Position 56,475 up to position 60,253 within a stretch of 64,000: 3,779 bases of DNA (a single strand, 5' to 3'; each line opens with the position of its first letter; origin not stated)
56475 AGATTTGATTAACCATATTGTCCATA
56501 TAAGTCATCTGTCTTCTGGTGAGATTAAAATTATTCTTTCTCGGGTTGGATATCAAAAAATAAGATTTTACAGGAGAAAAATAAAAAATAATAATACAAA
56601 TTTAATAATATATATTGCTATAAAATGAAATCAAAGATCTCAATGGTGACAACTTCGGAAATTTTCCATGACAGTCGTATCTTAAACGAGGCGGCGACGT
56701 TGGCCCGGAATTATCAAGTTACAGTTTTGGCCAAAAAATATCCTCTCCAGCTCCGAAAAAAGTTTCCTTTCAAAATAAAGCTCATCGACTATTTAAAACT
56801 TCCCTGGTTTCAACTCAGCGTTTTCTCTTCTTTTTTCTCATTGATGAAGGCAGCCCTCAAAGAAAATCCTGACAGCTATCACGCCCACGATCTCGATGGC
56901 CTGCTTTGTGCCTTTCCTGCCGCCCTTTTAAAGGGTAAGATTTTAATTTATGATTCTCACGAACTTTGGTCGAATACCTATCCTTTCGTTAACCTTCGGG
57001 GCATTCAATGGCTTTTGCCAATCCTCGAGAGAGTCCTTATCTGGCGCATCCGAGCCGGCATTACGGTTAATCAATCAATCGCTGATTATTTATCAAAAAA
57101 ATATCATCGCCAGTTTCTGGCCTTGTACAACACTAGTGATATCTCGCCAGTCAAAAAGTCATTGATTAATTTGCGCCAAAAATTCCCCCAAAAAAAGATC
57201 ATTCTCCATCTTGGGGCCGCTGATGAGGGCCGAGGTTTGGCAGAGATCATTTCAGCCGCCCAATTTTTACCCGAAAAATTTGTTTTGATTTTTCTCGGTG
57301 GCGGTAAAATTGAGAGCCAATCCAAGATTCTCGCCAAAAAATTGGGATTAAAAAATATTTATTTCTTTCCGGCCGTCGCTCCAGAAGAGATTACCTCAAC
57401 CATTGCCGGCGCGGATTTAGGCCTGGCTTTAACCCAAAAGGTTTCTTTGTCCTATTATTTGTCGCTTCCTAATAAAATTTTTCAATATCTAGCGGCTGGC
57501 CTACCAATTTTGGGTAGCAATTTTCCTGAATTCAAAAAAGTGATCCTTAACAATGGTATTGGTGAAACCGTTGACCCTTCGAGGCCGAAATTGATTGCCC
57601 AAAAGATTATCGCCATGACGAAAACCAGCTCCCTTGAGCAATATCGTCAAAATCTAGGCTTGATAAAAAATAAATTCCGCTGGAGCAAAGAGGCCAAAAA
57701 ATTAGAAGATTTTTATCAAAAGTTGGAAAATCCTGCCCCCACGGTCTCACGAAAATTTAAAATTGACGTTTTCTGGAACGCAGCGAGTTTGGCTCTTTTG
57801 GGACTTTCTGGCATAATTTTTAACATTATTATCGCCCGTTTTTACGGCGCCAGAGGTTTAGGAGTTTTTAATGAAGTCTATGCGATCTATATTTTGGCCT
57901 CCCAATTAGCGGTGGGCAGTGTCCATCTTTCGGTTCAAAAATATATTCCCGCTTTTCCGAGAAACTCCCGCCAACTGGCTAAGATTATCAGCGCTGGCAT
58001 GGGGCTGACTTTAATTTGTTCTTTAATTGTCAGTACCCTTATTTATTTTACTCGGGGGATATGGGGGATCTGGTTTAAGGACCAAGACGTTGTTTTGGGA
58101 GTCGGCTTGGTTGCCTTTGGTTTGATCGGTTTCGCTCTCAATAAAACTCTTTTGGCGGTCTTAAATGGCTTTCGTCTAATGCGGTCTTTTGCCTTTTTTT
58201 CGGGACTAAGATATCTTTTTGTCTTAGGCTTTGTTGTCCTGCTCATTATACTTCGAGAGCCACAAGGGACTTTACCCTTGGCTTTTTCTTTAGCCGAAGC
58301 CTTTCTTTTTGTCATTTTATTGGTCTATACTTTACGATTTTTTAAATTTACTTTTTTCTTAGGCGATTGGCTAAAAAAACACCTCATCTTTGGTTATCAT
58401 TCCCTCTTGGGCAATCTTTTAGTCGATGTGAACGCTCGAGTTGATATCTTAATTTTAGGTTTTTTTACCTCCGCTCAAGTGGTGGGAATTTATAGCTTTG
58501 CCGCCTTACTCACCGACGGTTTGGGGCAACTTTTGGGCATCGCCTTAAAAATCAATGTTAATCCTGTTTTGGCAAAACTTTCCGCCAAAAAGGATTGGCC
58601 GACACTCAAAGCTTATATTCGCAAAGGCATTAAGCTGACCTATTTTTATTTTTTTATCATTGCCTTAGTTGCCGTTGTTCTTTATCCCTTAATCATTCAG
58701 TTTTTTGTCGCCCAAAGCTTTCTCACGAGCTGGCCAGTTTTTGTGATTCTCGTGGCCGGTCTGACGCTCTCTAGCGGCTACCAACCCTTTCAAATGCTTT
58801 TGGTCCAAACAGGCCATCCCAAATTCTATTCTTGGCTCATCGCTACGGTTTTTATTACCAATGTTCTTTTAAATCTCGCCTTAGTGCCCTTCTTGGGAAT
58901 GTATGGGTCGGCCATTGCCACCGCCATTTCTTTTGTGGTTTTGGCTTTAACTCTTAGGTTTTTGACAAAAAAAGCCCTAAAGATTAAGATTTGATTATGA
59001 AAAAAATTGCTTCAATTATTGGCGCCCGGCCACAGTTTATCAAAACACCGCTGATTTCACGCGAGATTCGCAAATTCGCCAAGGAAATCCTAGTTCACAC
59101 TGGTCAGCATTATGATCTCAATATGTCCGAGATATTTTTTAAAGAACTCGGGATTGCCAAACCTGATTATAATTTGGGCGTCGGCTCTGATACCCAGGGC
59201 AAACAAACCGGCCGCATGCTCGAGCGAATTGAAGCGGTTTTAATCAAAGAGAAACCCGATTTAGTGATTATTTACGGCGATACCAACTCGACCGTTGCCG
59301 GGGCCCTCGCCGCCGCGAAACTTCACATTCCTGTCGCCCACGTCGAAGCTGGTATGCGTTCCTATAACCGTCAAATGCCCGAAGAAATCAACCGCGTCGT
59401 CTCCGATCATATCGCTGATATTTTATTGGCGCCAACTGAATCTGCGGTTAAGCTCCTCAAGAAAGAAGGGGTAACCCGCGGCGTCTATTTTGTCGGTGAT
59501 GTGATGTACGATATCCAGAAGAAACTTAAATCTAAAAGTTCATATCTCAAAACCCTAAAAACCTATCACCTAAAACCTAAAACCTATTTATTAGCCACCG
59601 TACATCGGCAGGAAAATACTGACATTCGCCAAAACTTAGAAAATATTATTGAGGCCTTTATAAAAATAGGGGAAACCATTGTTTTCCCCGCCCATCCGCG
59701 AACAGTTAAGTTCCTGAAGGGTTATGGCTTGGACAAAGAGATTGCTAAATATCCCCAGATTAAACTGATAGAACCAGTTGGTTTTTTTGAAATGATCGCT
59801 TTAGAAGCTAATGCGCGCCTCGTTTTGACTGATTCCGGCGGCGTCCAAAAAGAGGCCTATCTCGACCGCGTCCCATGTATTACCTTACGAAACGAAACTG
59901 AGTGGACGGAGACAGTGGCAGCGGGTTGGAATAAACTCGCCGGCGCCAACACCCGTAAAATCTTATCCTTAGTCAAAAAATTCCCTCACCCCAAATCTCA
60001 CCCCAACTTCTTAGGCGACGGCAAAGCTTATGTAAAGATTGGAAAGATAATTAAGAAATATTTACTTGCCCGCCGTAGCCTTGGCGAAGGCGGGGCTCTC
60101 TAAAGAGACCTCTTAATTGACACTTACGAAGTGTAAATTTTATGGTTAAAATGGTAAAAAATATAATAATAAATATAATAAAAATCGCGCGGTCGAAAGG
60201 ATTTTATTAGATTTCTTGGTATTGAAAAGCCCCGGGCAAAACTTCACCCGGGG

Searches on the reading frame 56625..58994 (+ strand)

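Call 10: search_protein_families(library=pfam, proteins=[window:56625-58994:+], max_evalue=0.001)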
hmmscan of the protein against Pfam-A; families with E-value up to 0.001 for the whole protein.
window:56625-58994:+ (789 aa): 5 families
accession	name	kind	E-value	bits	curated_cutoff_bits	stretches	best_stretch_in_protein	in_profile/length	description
PF00534.26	Glycos_transf_1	-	1.6e-12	47.8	26.4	1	186-336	11-160/172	Glycosyl transferases group 1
PF13439.12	Glyco_transf_4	-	2.8e-09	37.7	28.5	1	21-161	10-153/170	Glycosyltransferase Family 4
PF13692.12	Glyco_trans_1_4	-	1e-08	36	27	1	191-331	2-139/142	Glycosyl transferases group 1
PF01943.22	Polysacc_synt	-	1.5e-07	31.6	28.2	1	383-651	6-272/274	Polysaccharide biosynthesis protein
PF13440.11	Polysacc_synt_3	-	0.00056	19.7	23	1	462-702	54-291/293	Polysaccharide biosynthesis protein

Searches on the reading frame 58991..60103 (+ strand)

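Call 10: search_protein_families(library=pfam, proteins=[window:58991-60103:+], max_evalue=0.001)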
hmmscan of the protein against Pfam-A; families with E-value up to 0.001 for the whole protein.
window:58991-60103:+ (370 aa): 2 families
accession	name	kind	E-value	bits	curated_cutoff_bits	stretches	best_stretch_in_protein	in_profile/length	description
PF02350.25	Epimerase_2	-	5.5e-101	338.3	30.6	1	30-355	9-347/347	UDP-N-acetylglucosamine 2-epimerase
PF13579.12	Glyco_trans_4_4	-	0.0005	20.9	29.7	1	63-163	46-149/158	Glycosyl transferase 4-like domain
